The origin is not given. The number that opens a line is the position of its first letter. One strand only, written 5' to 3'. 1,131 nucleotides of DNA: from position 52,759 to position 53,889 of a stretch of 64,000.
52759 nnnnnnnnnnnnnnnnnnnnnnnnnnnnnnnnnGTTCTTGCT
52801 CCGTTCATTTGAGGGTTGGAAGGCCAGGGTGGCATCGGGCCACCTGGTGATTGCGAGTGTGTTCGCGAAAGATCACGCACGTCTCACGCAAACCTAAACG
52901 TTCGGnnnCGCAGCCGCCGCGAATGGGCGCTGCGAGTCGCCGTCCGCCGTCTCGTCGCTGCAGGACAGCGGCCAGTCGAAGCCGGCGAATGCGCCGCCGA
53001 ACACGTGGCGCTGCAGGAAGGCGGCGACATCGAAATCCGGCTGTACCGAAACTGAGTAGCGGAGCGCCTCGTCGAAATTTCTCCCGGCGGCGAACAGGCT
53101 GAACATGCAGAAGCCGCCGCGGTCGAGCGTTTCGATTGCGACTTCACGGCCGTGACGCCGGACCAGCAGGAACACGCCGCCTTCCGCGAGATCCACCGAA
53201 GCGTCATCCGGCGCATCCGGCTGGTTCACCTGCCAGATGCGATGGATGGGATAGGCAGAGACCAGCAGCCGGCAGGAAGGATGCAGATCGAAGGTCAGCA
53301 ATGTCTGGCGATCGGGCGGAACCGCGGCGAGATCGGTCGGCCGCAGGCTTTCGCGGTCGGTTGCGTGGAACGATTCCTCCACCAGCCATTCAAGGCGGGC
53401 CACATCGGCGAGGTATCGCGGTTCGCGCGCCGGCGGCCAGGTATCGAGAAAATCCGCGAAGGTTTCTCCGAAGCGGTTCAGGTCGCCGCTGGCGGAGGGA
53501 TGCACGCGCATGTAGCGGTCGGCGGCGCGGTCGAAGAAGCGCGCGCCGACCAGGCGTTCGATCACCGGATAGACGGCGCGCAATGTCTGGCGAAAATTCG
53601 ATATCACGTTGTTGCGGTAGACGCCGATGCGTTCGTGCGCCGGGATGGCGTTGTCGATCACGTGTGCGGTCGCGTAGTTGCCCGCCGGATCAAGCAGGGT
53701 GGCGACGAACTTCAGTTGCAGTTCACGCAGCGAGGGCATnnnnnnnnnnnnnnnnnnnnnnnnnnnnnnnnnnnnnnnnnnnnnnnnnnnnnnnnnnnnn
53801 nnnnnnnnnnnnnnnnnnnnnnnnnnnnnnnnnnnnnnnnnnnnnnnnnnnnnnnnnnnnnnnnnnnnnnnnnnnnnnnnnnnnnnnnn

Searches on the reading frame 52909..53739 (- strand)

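Call 63: search_protein_families(library=ncbifam, proteins=[window:52909-53739:-], max_evalue=0.001)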
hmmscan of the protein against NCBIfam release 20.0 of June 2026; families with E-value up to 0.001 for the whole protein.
seq(277 aa): 1 family
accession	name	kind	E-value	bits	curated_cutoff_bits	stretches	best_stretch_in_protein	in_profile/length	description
NF050145.1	RiPP_RRE_HvfC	equivalog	4.4e-17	62.7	142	1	8-234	2-210/237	HvfC family RiPP maturation protein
